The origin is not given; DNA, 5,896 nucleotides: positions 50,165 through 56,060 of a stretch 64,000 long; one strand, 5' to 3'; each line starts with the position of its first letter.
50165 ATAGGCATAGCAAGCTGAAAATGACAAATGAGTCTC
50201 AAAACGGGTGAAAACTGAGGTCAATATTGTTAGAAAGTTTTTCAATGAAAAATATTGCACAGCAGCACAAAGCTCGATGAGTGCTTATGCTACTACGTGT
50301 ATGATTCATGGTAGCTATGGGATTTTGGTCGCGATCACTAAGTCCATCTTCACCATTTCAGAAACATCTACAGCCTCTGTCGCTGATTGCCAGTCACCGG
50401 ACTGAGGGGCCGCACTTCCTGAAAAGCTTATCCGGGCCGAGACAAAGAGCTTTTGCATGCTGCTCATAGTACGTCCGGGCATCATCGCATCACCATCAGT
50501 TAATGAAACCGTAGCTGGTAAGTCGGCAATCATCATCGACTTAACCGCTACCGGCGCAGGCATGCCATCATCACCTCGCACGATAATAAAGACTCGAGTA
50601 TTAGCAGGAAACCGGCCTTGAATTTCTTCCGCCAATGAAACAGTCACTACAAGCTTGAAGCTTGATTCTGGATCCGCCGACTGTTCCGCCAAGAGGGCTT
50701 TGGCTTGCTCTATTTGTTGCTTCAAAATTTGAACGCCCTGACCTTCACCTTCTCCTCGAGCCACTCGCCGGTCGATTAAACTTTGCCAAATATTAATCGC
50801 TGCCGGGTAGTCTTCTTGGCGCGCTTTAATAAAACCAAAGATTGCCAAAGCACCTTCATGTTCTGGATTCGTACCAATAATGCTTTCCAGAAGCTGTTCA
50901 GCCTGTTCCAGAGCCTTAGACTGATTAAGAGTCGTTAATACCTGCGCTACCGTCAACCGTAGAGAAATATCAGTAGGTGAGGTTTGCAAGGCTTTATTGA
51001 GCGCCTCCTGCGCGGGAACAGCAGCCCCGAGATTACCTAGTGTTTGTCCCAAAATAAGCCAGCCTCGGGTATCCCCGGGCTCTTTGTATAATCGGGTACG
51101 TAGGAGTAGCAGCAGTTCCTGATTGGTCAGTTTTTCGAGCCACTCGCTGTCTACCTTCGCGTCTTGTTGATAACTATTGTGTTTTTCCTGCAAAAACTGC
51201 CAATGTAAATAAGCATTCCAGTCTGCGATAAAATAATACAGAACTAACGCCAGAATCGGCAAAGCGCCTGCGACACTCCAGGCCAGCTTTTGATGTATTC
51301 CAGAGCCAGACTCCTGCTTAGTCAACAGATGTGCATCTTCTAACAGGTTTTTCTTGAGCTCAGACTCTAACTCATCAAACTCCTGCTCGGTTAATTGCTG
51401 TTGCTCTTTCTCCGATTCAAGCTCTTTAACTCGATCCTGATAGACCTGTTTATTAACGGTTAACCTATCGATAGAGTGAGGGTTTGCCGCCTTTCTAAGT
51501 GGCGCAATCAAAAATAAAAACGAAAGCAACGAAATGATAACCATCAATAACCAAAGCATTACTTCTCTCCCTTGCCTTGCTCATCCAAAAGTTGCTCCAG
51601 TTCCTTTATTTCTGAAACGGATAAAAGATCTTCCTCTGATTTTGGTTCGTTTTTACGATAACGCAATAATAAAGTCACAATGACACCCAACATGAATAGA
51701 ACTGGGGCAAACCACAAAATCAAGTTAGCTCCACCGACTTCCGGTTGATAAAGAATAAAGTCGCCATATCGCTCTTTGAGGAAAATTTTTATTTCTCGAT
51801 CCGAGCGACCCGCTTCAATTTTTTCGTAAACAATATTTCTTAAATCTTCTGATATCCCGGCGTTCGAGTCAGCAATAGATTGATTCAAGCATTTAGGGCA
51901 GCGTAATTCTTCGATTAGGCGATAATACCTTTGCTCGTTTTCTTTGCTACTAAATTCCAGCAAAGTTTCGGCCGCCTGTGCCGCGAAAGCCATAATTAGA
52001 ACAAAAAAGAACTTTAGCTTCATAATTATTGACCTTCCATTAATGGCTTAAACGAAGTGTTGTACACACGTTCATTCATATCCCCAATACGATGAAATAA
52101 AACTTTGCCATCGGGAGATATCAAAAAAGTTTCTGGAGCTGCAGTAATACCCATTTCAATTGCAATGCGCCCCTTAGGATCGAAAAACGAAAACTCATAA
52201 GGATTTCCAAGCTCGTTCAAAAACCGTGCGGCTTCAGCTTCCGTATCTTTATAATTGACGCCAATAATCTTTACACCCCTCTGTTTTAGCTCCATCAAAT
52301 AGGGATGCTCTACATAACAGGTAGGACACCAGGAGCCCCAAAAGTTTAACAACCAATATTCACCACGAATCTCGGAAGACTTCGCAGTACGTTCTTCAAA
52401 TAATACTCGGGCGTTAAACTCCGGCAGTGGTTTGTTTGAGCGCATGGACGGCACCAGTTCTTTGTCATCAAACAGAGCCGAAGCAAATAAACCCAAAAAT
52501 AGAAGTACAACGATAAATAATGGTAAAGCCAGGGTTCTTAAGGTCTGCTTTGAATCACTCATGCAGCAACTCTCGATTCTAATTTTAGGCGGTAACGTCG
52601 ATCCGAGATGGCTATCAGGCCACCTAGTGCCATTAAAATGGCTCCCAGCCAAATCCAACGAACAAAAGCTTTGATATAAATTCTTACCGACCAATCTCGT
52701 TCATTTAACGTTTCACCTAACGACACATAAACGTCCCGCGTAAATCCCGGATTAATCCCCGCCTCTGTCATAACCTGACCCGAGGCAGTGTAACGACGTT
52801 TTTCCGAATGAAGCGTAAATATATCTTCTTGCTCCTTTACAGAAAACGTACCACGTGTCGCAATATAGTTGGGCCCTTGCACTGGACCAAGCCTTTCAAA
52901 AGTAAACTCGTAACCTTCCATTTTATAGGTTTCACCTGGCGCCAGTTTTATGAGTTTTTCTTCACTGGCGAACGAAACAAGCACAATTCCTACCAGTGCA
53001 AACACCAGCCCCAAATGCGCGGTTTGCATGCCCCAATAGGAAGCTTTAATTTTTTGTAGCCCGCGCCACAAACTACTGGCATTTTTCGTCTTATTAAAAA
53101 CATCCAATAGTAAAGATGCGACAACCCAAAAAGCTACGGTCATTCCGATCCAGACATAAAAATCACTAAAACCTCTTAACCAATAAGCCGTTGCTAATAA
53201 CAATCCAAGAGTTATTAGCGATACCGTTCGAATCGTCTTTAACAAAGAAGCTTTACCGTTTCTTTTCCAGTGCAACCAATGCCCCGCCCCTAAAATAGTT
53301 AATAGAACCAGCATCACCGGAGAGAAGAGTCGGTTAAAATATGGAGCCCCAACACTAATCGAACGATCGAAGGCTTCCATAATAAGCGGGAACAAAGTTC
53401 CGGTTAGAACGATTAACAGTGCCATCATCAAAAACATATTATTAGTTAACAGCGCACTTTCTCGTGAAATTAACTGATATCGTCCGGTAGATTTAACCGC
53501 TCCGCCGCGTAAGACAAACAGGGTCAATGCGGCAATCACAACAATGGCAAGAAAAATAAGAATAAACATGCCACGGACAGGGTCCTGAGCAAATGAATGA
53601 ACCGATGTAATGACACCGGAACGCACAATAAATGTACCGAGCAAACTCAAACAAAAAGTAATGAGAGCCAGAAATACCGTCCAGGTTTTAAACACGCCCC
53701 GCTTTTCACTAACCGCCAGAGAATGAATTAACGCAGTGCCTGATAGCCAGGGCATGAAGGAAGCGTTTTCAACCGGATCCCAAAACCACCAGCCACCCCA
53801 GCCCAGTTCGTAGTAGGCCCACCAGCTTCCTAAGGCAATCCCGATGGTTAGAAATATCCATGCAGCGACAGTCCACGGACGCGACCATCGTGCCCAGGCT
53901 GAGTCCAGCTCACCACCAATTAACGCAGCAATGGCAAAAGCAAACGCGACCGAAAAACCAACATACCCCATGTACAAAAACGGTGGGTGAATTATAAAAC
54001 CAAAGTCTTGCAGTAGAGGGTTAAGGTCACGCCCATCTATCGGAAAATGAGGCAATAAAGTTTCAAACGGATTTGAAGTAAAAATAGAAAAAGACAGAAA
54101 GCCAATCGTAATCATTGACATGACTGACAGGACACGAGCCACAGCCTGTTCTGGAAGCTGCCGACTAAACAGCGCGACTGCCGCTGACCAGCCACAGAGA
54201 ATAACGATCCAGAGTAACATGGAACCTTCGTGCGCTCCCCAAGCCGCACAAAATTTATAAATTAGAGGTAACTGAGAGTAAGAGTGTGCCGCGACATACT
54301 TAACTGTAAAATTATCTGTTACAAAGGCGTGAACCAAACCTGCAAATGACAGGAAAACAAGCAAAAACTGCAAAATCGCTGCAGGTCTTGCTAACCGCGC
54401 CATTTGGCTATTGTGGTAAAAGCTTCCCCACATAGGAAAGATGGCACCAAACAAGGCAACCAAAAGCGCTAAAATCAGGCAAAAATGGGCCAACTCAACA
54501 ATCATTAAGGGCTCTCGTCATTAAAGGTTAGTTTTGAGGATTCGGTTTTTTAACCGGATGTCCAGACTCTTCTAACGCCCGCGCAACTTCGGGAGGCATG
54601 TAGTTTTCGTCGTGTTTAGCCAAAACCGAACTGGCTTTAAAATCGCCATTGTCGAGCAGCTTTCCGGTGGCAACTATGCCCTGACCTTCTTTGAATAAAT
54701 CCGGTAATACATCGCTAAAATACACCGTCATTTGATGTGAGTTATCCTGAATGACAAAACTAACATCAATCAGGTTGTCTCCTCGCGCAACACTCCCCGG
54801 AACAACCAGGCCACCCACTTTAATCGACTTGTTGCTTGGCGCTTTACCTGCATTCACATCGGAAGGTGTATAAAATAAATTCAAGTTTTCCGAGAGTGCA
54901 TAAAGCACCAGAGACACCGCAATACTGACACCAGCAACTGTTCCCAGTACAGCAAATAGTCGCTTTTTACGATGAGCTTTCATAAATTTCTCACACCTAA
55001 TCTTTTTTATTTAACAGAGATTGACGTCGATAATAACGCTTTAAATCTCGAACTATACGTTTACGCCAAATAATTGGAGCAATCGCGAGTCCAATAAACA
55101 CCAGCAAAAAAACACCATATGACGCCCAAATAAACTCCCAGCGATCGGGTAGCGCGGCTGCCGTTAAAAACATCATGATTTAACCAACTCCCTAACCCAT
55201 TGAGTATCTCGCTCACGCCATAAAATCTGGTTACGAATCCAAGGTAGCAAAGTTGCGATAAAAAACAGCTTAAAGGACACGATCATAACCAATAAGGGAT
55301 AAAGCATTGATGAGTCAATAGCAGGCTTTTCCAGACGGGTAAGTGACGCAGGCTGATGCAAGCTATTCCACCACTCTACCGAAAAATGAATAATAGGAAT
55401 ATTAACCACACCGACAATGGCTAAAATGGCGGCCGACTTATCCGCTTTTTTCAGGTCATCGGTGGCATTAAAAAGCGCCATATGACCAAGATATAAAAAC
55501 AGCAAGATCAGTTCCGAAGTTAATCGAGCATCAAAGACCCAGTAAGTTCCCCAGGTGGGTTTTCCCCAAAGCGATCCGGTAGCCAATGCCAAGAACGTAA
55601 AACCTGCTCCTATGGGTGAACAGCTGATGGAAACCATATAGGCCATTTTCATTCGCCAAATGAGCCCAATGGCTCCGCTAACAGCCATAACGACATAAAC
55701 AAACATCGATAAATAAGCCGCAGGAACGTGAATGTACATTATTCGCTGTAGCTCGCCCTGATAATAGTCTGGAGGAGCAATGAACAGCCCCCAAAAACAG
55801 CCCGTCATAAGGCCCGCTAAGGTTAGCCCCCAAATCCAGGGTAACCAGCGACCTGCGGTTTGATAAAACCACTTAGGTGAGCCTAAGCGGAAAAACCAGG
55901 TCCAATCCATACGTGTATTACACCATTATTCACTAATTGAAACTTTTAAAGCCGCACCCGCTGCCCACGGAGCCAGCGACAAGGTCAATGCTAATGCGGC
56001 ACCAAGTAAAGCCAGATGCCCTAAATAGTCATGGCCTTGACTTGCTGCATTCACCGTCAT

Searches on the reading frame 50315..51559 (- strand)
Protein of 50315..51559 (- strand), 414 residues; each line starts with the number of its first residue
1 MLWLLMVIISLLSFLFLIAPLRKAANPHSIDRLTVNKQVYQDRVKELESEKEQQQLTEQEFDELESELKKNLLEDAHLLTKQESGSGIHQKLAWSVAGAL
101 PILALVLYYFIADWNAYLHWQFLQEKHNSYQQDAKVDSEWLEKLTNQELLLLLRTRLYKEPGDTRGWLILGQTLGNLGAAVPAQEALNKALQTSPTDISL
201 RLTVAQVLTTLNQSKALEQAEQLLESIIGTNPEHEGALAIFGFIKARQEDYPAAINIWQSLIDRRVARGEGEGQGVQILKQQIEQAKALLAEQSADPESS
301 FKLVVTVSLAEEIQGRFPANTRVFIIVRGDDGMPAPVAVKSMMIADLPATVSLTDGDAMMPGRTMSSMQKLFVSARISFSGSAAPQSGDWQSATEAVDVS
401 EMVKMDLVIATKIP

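Call 3: search_protein_families(library=pfam, proteins=[window:50315-51559:-], max_evalue=0.01)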
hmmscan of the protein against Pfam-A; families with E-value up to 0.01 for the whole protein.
window:50315-51559:- (414 aa): 4 families
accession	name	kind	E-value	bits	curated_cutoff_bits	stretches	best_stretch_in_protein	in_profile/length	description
PF23892.1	Ig_CycH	-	8e-30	103.2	27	1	304-409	2-107/108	Cytochrome c-type biogenesis protein H Ig-like domain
PF23914.1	TPR_CcmH_CycH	-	4.9e-27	95.2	42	1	119-262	4-148/158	Cytochrome c-type biogenesis protein H TPR domain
PF14559.12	TPR_19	-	1e-05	26.2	25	0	213-261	3-51/68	Tetratricopeptide repeat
PF13428.12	TPR_14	-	0.00018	22.3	23.5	0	165-206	2-43/44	Tetratricopeptide repeat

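Call 4: search_protein_families(library=ncbifam, proteins=[window:50315-51559:-], max_evalue=0.01)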
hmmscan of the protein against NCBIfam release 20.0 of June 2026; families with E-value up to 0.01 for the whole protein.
window:50315-51559:- (414 aa): 5 families
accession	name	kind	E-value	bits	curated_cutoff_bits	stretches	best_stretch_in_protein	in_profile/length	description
TIGR03142.1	cytochro_ccmI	equivalog_domain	4.2e-21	75.4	29.3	1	1-110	1-113/118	c-type cytochrome biogenesis protein CcmI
TIGR02917.1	PEP_TPR_lipo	equivalog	6.9e-08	30.8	312.2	1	173-288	134-248/899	XrtA/PEP-CTERM system TPR-repeat protein PrsT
NF052415.1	T3SS_chap_SctY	equivalog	0.0011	19.4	70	0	214-265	19-70/106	type III secretion apparatus assembly chaperone SctY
NF007692.0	PRK10370.1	equivalog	0.0011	18.6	306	1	105-268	22-185/206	heme lyase NrfEFG subunit NrfG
NF040959.1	MamA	equivalog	0.0014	18.1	200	1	148-260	55-164/204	magnetosome protein MamA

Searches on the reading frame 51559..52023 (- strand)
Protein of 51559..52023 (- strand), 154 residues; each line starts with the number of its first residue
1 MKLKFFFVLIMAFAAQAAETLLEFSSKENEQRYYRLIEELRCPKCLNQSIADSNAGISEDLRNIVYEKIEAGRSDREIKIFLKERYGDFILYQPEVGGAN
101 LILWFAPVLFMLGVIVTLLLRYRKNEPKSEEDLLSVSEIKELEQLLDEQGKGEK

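Call 27: search_protein_families(library=pfam, proteins=[window:51559-52023:-], max_evalue=0.001)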
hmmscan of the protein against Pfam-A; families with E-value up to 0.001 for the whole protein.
window:51559-52023:- (154 aa): 1 family
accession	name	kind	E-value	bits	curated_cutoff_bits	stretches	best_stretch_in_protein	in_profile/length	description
PF03918.19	CcmH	-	1.2e-44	151.4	25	1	6-146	2-143/143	Cytochrome C biogenesis protein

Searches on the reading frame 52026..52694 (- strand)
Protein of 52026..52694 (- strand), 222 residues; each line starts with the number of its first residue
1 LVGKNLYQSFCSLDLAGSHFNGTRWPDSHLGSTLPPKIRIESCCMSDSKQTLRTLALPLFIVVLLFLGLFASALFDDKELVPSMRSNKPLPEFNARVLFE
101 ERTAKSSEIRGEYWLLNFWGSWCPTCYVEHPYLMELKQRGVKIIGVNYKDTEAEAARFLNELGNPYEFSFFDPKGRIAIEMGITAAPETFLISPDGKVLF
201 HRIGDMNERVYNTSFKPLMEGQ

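Call 27: search_protein_families(library=pfam, proteins=[window:52026-52694:-], max_evalue=0.001)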
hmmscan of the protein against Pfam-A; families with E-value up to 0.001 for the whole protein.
window:52026-52694:- (222 aa): 3 families
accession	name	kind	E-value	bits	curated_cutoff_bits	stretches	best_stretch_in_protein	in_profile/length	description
PF08534.16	Redoxin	-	3.2e-19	69.6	26.6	1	87-208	3-138/148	Redoxin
PF00578.27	AhpC-TSA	-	3.1e-15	56.6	26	1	88-198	3-121/124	AhpC/TSA family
PF13905.12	Thioredoxin_8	-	1.6e-08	35.2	27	1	111-198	1-94/94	Thioredoxin-like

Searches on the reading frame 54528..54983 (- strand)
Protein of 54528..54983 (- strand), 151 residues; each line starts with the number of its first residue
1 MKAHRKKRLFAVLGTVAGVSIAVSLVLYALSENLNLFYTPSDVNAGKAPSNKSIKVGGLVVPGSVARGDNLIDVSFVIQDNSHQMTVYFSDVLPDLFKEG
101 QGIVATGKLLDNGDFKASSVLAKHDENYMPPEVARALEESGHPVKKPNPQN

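Call 27: search_protein_families(library=pfam, proteins=[window:54528-54983:-], max_evalue=0.001)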
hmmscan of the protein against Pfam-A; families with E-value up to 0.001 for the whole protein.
window:54528-54983:- (151 aa): 1 family
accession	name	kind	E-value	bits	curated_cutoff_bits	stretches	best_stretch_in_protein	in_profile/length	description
PF03100.22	CcmE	-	4.6e-32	110.7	24.6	1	35-131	2-99/99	CcmE domain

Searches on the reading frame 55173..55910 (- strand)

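Call 44: search_protein_families(library=pfam, proteins=[window:55173-55910:-], max_evalue=0.00001)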
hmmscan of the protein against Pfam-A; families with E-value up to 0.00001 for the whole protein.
window:55173-55910:- (245 aa): 1 family
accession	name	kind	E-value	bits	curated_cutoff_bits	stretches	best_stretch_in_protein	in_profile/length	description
PF01578.25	Cytochrom_C_asm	-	5.3e-33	114.9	29.9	1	28-185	34-212/212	Cytochrome C assembly protein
